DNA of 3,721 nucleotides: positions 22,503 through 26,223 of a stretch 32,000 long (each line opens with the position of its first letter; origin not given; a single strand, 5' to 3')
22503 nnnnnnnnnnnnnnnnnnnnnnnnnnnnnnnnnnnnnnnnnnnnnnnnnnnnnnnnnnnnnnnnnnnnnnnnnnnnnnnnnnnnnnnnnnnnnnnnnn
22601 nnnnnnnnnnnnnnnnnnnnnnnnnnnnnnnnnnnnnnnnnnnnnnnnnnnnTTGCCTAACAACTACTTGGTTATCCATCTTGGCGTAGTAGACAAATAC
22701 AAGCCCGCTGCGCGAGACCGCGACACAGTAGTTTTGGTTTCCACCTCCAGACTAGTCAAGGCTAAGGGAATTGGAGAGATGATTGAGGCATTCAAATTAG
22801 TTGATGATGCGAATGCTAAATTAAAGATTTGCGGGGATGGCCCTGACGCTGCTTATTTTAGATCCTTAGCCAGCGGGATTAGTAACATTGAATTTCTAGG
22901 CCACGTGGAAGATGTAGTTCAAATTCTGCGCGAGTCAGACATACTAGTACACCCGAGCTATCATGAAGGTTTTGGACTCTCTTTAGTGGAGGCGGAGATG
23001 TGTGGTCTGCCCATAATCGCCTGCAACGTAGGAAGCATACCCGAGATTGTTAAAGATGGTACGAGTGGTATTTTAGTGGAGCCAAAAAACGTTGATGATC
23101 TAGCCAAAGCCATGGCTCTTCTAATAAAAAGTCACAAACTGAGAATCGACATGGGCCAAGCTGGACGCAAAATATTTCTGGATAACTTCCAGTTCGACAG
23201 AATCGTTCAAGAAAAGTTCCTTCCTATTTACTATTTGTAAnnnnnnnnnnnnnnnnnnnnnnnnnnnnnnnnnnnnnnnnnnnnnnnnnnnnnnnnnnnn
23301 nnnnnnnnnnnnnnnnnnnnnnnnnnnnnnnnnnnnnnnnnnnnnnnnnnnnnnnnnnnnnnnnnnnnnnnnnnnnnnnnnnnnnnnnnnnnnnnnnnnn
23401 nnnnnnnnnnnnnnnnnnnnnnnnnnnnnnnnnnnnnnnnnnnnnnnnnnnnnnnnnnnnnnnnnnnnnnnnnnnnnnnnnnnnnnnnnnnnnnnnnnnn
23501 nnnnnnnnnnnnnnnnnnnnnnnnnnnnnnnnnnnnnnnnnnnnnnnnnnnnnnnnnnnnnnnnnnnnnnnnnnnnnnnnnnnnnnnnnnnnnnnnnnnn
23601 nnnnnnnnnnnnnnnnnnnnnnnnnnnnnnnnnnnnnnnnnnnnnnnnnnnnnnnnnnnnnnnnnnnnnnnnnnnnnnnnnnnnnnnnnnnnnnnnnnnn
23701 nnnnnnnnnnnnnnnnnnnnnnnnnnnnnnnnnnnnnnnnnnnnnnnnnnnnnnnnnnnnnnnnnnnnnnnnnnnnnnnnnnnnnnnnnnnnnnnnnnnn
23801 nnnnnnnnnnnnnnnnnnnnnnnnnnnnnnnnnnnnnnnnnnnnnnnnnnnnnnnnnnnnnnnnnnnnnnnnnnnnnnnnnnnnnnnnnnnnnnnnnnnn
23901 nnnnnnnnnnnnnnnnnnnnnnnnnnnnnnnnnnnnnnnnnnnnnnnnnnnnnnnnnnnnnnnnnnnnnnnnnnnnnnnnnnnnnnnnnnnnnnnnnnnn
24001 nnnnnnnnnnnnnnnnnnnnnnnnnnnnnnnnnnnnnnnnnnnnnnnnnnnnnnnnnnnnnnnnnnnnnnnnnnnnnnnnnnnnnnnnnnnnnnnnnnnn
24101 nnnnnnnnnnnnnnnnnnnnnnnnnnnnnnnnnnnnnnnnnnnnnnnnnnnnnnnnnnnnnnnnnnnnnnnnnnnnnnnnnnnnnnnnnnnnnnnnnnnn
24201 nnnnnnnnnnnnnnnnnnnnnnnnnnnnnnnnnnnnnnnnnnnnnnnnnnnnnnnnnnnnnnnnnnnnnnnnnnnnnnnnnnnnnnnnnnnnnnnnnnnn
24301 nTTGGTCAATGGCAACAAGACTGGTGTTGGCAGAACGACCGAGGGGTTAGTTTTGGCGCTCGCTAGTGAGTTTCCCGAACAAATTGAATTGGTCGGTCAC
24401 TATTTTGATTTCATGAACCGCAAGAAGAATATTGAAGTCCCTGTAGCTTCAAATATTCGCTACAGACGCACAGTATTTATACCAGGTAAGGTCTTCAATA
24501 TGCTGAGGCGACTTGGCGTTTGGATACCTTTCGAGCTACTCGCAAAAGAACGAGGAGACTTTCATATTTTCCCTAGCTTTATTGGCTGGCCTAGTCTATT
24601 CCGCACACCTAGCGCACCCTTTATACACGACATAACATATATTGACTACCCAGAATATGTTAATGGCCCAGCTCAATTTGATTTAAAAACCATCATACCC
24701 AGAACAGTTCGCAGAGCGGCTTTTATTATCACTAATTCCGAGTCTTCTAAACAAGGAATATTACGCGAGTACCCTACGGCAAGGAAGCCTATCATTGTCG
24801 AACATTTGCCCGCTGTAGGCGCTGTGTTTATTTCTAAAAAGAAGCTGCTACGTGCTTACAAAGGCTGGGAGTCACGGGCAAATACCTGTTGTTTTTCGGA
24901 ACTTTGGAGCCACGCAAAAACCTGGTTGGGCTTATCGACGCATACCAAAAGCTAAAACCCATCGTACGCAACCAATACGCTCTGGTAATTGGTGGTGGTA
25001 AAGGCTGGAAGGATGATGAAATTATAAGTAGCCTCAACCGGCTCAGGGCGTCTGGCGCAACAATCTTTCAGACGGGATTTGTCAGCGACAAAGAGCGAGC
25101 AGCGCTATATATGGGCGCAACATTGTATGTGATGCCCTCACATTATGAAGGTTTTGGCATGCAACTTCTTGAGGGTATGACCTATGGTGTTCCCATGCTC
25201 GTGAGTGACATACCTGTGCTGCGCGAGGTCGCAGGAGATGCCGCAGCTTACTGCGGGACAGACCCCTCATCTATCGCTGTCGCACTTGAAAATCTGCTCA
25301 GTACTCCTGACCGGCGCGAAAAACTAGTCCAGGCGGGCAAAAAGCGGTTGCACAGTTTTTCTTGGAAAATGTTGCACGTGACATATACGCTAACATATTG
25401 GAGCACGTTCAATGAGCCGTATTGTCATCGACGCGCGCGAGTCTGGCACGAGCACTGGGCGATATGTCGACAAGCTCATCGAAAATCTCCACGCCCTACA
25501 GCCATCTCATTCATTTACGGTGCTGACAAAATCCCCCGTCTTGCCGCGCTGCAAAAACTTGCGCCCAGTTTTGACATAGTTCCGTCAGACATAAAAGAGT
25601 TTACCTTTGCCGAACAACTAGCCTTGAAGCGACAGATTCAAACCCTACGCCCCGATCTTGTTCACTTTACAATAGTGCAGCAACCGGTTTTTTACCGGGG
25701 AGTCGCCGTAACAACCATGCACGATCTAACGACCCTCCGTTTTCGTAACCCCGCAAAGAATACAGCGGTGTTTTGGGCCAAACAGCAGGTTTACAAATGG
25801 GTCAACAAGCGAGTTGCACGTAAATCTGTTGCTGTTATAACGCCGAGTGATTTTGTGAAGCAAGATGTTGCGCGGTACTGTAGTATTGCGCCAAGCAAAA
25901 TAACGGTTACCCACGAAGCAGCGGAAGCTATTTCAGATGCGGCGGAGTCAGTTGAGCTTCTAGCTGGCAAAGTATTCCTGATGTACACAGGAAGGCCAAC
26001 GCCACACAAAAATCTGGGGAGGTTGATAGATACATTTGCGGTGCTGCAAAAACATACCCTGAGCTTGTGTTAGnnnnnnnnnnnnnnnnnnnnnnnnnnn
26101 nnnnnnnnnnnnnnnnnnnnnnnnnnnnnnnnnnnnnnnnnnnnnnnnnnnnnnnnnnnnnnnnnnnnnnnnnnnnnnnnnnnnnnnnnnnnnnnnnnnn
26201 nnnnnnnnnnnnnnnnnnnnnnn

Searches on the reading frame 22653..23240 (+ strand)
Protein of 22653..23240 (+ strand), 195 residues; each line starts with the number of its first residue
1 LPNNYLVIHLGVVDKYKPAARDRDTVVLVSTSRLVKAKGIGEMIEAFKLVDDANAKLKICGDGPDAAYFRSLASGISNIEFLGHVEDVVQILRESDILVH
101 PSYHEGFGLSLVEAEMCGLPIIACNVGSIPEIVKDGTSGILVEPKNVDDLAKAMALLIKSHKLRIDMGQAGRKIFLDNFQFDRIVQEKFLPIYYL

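Call 5: search_protein_families(library=pfam, proteins=[window:22653-23240:+], max_evalue=0.01)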
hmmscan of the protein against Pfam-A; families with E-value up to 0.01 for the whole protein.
window:22653-23240:+ (195 aa): 4 families
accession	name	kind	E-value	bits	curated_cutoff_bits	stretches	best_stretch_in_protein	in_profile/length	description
PF00534.26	Glycos_transf_1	-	2.3e-40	138.4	26.4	1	21-173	11-171/172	Glycosyl transferases group 1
PF13692.12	Glyco_trans_1_4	-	1.7e-35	122.8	27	1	27-159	3-141/142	Glycosyl transferases group 1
PF13524.12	Glyco_trans_1_2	-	7.5e-08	32.9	25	1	54-187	14-141/144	Glycosyl transferase-like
PF20706.3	GT4-conflict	-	8.1e-08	32.1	26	1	33-123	205-310/385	Family 4 Glycosyltransferase in conflict systems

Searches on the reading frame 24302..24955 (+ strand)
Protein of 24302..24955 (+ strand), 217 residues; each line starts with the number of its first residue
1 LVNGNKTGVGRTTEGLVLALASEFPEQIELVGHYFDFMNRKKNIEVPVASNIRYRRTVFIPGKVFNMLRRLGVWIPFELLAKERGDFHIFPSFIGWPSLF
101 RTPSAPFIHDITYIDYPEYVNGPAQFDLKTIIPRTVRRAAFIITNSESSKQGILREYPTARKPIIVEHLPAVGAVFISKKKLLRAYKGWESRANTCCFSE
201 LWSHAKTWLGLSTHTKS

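Call 5: search_protein_families(library=pfam, proteins=[window:24302-24955:+], max_evalue=0.01)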
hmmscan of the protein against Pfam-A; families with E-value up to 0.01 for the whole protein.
window:24302-24955:+ (217 aa): 1 family
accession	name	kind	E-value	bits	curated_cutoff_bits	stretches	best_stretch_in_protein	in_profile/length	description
PF13439.12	Glyco_transf_4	-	0.007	16.8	28.5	1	86-166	72-161/170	Glycosyltransferase Family 4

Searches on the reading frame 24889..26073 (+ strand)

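Call 5: search_protein_families(library=pfam, proteins=[window:24889-26073:+], max_evalue=0.01)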
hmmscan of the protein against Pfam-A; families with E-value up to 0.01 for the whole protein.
window:24889-26073:+ (394 aa): 6 families
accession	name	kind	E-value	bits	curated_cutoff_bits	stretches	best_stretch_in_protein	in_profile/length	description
PF00534.26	Glycos_transf_1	-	3.9e-28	98.6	26.4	1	2-153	20-172/172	Glycosyl transferases group 1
PF13692.12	Glyco_trans_1_4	-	2.2e-19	70.6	27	1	1-138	5-141/142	Glycosyl transferases group 1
PF13439.12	Glyco_transf_4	-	2.7e-10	41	28.5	1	235-342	53-163/170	Glycosyltransferase Family 4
PF20706.3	GT4-conflict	-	8.4e-09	35.3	26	1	8-107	210-312/385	Family 4 Glycosyltransferase in conflict systems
PF13524.12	Glyco_trans_1_2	-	2.9e-05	24.5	25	1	29-155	14-130/144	Glycosyl transferase-like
PF13579.12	Glyco_trans_4_4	-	6.6e-05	23.7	29.7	1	244-341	61-155/158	Glycosyl transferase 4-like domain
